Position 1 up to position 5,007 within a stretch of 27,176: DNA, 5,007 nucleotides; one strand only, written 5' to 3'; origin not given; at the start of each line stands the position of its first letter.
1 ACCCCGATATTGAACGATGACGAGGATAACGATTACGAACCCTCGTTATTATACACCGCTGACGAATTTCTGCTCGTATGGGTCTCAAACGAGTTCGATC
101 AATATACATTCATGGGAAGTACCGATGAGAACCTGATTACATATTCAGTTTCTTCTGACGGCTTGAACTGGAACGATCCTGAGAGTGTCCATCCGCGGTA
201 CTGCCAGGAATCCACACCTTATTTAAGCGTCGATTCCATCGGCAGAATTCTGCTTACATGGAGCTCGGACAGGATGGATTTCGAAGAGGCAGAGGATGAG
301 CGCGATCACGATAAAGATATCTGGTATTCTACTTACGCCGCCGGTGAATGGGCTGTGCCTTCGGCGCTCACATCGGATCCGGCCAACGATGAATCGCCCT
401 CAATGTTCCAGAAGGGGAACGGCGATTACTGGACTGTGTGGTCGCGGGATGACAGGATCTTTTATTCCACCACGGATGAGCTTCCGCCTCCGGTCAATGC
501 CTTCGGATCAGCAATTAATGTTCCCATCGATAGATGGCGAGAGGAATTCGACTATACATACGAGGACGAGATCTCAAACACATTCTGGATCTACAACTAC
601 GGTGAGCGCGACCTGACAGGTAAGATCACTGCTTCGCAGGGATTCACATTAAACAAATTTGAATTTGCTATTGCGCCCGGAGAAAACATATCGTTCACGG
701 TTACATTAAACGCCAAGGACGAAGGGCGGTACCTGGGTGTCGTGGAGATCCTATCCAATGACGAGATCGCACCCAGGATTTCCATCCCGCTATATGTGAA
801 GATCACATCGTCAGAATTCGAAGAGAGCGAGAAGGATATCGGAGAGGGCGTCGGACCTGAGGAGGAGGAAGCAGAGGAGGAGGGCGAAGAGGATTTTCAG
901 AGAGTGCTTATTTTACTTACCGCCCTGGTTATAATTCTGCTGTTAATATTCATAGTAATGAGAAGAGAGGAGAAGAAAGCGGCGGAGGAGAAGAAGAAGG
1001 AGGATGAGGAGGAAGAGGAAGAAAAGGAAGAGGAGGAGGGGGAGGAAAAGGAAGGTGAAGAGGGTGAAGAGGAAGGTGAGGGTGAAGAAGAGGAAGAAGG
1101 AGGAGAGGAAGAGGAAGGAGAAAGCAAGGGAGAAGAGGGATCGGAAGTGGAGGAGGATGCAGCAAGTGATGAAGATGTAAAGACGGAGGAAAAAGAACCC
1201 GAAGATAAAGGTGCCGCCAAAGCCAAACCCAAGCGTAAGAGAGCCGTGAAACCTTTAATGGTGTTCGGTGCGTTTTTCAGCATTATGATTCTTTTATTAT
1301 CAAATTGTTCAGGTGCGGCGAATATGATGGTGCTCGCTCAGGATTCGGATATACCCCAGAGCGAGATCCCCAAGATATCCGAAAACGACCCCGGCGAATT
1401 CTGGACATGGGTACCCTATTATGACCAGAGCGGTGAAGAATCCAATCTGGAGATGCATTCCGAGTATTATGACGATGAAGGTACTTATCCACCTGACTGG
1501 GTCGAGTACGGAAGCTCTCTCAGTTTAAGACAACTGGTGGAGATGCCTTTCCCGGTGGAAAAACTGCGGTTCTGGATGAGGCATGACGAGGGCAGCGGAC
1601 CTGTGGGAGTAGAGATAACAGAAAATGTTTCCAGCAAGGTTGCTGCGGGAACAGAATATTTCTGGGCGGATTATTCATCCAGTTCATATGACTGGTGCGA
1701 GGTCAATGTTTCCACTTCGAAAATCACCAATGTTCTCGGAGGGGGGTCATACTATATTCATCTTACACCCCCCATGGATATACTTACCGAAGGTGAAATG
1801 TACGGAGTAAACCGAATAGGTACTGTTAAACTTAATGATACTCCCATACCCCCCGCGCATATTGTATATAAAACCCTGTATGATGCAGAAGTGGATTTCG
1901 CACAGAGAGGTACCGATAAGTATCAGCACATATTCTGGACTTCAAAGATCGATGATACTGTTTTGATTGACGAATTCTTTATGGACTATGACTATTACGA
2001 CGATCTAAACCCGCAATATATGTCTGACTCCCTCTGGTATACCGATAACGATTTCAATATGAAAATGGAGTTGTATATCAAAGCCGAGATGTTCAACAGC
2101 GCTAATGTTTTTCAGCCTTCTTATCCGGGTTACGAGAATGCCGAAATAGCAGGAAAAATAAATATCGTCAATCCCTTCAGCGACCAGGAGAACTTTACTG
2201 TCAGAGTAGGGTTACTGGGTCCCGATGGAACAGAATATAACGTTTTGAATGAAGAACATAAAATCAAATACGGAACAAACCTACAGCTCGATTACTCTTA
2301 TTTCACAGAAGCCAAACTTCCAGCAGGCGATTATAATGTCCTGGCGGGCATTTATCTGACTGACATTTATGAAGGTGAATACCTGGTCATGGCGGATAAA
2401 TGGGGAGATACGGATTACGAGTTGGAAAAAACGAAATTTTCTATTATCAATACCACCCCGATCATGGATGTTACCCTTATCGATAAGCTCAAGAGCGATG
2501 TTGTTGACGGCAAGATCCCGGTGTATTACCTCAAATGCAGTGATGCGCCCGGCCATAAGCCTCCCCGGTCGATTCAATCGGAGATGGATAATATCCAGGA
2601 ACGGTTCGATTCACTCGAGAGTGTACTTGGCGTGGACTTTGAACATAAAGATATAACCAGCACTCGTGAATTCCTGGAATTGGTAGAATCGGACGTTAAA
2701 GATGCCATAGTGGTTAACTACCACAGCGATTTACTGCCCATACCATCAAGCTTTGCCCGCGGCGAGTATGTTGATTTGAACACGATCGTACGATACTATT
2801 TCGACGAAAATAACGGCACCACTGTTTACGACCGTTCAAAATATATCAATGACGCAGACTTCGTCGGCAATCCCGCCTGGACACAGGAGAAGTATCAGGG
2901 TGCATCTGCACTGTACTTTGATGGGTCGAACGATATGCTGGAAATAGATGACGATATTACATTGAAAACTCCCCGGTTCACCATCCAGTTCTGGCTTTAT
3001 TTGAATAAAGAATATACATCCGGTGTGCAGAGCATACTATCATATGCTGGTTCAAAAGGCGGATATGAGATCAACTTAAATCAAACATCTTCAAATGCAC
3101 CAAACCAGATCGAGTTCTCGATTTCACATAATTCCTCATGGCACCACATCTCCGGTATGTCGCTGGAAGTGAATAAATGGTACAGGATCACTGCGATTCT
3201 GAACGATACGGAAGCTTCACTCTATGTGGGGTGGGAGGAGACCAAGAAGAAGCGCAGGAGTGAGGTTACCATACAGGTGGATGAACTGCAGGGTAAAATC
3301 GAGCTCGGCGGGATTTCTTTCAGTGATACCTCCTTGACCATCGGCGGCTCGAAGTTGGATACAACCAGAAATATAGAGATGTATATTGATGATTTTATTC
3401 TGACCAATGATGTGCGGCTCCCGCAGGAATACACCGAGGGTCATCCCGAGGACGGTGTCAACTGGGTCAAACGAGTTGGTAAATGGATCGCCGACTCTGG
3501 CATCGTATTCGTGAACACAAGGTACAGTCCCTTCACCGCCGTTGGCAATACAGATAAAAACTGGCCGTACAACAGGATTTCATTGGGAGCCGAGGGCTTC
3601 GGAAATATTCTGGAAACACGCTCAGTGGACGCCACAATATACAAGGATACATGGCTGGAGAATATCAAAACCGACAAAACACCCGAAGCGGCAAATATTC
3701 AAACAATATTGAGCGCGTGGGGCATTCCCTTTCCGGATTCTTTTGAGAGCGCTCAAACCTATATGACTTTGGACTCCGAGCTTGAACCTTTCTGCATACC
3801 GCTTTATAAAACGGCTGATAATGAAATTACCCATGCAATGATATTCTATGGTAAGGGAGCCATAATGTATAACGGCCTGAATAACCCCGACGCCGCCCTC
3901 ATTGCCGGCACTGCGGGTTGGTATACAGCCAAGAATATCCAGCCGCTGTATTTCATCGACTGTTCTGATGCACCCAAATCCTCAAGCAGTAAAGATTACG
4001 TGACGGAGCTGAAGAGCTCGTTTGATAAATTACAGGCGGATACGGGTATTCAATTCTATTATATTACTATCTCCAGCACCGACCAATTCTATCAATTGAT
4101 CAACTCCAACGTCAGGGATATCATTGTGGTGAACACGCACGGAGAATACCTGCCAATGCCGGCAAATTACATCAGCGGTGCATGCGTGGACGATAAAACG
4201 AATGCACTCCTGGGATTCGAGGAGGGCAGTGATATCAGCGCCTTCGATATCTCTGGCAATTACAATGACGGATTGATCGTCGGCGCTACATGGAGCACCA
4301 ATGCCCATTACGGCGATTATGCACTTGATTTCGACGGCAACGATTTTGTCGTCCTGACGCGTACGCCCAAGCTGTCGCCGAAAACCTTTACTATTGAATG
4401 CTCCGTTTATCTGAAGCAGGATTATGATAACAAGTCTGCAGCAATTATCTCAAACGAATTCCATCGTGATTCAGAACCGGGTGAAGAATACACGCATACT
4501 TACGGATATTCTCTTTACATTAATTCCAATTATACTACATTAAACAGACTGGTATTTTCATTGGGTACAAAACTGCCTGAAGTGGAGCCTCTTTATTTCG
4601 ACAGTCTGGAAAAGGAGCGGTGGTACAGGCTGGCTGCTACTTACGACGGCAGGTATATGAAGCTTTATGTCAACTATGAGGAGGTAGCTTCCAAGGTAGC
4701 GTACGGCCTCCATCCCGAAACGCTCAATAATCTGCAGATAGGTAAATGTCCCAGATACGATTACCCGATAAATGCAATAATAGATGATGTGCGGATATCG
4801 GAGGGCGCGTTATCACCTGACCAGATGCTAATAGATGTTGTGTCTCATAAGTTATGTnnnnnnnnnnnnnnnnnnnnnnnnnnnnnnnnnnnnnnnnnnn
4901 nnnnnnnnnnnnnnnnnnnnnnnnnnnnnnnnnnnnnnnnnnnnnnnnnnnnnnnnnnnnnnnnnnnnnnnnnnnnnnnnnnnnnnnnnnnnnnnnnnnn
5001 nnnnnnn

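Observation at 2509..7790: Three tandem alpha/beta scaffold units, each interrupted by lectin insertions (nested-domain architecture)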

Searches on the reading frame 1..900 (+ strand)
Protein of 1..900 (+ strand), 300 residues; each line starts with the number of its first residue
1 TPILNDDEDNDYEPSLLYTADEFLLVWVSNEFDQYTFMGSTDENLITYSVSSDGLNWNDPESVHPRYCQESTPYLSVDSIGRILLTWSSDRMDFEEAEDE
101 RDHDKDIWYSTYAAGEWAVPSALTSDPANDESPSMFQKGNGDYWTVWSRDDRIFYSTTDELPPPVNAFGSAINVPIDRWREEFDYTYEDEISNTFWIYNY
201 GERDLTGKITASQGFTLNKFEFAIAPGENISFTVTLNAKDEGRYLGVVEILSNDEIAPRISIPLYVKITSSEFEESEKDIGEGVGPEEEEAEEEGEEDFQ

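Call 58: search_protein_families(library=pfam, proteins=[window:1-900:+], max_evalue=1)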
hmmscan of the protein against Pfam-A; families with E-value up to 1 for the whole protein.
window:1-900:+ (300 aa): 5 families
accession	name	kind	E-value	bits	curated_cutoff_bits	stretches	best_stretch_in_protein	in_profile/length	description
PF15780.11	ASH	-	1.2e-05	25.9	27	1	209-259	47-97/98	Abnormal spindle-like microcephaly-assoc'd, ASPM-SPD-2-Hydin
PF22544.2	HYDIN_VesB_CFA65-like_Ig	-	0.0013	19.4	25.5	1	192-263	22-96/100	HYDIN/CFA65/VesB-like, Ig-like domain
PF24067.1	Beta-prop_BT_1020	-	0.0039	17.3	27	1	13-94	52-129/236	BT_1020-like, N-terminal beta propeller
PF07610.17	DUF1573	-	0.0061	17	26.1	1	187-256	15-87/98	Protein of unknown function (DUF1573)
PF11614.14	FixG_C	-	0.064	13.9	25.6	1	187-241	27-88/119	IG-like fold at C-terminal of FixG, putative oxidoreductase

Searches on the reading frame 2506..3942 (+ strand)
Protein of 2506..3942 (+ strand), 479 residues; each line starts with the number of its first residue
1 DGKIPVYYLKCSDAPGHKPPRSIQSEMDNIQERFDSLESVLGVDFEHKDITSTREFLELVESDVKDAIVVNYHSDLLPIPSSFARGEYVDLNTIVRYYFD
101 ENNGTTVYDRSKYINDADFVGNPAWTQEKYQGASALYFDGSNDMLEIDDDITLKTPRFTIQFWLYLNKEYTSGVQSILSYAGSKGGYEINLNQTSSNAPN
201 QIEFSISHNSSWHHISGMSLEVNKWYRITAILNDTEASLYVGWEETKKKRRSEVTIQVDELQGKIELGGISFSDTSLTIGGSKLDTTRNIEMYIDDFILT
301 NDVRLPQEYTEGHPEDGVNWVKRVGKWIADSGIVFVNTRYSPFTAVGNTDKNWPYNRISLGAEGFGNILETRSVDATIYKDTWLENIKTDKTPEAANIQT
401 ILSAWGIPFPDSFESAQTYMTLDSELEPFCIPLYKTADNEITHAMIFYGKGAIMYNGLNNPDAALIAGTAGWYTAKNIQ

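Call 29: predict_structure(protein=window:2506-3942:+)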
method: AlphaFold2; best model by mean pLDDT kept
length: 479 residues; sequences in the alignment: 1
mean_pLDDT: 36.7   pTM: 0.23
mean pLDDT of the five models: 36.7, 34.6, 33.5, 32.7, 32.3
residues with pLDDT >= 90: 0; 70-90: 7; 50-70: 52; < 50: 420
segments of 3 or more residues with pLDDT < 50: 12-21, 60-63, 74-187, 193-202, 204-479
pLDDT, mean of each block of 10 residues (from residue 1): 62 42 54 65 72 54 51 39 29 30 28 24 23 22 28 33 41 44 46 47 44 30 32 33 30 31 34 35 28 26 35 42 38 26 23 26 29 27 32 35 36 35 36 41 43 41 32 28
secondary structure, 60 per line:
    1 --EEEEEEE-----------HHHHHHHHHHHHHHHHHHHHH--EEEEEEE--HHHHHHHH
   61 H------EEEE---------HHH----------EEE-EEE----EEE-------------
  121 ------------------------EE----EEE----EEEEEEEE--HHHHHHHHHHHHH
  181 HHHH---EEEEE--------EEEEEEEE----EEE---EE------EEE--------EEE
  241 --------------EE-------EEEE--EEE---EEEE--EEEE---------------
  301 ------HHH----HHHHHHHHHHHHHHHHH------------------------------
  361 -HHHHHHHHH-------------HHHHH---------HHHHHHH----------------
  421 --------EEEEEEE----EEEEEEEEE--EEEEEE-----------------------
elements in order: E3-9 H21-41 E44-50 H53-61 E68-71 E94-96 E98-100 E105-107 E151-153 E158-165 H168-184 E188-192 E201-208 E213-215 E227-229 E238-240 E264-267 E270-272 E276-279 E282-285 H314-330 H362-370 H384-388 H398-404 E429-435 E440-448 E451-456

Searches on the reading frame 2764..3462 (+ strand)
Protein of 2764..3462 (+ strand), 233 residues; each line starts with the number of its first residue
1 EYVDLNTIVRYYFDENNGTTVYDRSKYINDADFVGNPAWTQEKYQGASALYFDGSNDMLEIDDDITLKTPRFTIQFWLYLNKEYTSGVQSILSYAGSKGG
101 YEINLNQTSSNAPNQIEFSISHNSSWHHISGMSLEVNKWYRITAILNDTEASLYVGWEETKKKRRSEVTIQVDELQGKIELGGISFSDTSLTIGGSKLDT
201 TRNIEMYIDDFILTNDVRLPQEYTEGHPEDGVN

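Call 67: search_protein_families(library=pfam, proteins=[window:2764-3462:+], max_evalue=0.01)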
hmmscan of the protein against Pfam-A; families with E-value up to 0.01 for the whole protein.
window:2764-3462:+ (233 aa): 2 families
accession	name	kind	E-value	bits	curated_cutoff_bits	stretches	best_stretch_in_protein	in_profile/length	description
PF13385.13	Laminin_G_3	-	3.8e-12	47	27.6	1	53-155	1-97/151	Concanavalin A-like lectin/glucanases superfamily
PF21471.3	Reelin_subrepeat-B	-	0.0051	17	27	0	46-151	13-98/127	Reelin subrepeat B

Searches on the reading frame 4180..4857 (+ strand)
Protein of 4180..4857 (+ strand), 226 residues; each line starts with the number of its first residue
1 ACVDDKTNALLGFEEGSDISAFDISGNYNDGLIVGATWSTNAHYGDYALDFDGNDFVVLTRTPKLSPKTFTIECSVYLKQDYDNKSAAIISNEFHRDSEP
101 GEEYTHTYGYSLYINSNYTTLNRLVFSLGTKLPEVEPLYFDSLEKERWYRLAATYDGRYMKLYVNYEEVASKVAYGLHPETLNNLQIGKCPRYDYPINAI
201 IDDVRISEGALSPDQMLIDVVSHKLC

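Call 67: search_protein_families(library=pfam, proteins=[window:4180-4857:+], max_evalue=0.01)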
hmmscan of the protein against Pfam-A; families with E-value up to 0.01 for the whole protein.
window:4180-4857:+ (226 aa): 1 family
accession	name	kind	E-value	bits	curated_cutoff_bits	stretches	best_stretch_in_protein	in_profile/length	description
PF13385.13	Laminin_G_3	-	1e-17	65.1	27.6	1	52-215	2-149/151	Concanavalin A-like lectin/glucanases superfamily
